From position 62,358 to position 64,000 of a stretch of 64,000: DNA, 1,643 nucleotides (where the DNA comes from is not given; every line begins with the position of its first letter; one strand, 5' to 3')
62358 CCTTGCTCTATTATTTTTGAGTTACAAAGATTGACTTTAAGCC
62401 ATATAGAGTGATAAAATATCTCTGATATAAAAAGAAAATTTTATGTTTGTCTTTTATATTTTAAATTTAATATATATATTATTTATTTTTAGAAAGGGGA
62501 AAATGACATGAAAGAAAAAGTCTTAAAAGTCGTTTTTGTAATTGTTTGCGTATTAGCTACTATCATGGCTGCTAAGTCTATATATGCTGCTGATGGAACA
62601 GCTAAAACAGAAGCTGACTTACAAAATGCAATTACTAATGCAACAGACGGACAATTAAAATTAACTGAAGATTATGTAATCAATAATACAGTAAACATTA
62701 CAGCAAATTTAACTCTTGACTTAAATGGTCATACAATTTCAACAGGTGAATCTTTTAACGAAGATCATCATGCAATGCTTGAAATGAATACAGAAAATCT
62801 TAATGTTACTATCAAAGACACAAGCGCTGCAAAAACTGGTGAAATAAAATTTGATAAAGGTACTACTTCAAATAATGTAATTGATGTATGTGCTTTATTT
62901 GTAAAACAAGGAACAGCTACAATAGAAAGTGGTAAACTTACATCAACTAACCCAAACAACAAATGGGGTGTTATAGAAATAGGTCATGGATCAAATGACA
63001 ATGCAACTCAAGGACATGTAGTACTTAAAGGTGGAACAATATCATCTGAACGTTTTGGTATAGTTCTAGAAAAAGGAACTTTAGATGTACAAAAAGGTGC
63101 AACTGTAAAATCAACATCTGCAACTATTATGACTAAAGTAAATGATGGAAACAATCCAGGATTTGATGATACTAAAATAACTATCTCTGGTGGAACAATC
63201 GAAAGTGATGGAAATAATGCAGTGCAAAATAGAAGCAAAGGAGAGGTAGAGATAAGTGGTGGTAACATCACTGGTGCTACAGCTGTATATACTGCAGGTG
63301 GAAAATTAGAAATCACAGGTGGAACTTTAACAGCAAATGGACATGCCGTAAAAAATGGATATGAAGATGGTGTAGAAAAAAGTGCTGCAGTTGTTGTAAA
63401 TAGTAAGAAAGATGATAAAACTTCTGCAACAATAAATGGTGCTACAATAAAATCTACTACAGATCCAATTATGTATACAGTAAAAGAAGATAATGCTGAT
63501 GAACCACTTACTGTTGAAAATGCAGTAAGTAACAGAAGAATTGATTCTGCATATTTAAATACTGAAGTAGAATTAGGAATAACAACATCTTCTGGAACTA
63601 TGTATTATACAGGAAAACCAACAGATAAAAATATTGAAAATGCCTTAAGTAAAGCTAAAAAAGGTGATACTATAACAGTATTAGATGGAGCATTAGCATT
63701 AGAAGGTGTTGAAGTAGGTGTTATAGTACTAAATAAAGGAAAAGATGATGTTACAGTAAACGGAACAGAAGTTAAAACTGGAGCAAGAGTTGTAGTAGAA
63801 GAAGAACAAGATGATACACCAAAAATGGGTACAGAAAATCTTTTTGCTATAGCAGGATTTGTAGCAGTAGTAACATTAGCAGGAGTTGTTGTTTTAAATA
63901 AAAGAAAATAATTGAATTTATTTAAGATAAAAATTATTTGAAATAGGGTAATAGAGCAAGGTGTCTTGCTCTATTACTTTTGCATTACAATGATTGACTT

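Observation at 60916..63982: Tandem cassette of two paralogous beta-helix-like surface proteins with duplicated leaders and terminators and an unusual conserved C-terminal sorting-like motif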

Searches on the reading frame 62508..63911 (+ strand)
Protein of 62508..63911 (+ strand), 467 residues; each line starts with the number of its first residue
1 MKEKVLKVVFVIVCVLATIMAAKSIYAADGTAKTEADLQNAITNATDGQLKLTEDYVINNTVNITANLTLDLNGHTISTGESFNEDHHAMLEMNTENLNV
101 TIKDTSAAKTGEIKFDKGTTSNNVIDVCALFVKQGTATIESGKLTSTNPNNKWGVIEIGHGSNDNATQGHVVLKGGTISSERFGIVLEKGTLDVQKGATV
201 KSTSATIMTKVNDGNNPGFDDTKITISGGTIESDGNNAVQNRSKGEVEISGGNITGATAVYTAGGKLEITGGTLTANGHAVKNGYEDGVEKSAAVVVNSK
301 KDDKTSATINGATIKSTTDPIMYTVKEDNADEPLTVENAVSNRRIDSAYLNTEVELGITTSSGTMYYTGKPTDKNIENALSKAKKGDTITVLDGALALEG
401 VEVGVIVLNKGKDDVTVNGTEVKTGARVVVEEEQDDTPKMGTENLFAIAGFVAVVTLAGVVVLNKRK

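Call 6: search_protein_families(library=ncbifam, proteins=[window:62508-63911:+], max_evalue=1)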
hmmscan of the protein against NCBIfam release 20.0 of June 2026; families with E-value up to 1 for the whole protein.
window:62508-63911:+ (467 aa): 0 families

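Call 7: search_protein_families(library=pfam, proteins=[window:62508-63911:+], max_evalue=1)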
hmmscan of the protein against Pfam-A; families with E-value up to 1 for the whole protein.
window:62508-63911:+ (467 aa): 1 family
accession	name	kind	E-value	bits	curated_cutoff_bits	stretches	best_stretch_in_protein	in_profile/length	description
PF12080.14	GldM_4th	-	0.074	14.1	24.6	0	363-393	60-90/114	GldM C-terminal domain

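Call 16: list_cluster_members(proteins=[P0001, P0004, P0008, P0043, P0024, P0006, P0009, P0010, P0011, window:62508-63911:+])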
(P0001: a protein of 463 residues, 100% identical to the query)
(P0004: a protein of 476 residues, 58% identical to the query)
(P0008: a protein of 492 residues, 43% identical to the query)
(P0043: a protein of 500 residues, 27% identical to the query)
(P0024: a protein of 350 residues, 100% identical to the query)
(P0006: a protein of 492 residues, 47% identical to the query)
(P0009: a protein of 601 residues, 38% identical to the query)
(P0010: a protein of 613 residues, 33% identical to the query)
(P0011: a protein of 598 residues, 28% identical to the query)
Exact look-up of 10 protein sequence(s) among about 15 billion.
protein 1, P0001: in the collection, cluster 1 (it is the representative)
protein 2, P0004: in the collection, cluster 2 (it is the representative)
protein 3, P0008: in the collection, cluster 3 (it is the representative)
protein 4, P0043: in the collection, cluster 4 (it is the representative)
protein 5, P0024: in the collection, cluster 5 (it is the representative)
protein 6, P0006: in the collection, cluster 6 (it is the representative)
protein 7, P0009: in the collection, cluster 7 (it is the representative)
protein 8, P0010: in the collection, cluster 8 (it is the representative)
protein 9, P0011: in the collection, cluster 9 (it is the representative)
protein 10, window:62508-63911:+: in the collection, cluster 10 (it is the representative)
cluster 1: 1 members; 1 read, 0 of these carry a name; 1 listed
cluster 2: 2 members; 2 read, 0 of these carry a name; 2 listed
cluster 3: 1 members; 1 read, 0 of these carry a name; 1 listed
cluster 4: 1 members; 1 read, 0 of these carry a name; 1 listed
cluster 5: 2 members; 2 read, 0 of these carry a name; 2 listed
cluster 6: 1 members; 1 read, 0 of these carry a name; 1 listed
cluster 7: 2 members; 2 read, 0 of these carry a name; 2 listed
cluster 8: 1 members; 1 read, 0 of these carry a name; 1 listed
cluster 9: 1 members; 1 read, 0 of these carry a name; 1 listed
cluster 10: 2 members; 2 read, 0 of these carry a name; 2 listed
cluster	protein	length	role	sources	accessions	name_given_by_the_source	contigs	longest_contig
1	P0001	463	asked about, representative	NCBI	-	-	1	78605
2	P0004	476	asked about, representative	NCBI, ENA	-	-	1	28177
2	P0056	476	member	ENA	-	-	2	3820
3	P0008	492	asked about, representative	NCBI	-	-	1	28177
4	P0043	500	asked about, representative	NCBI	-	-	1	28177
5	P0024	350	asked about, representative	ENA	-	-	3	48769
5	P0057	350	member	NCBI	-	-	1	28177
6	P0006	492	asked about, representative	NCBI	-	-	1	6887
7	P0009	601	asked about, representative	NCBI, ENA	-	-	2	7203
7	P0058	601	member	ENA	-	-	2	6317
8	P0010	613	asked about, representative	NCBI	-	-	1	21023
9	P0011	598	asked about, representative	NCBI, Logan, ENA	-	-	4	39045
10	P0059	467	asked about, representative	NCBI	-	-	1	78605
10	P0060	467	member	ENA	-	-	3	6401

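Call 86: search_protein_families(library=pfam, proteins=[L008:2002-2919:+], max_evalue=0.001)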
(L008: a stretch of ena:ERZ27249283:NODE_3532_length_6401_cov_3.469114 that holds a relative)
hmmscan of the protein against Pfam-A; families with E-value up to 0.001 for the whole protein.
L008:2002-2919:+ (306 aa): 0 families
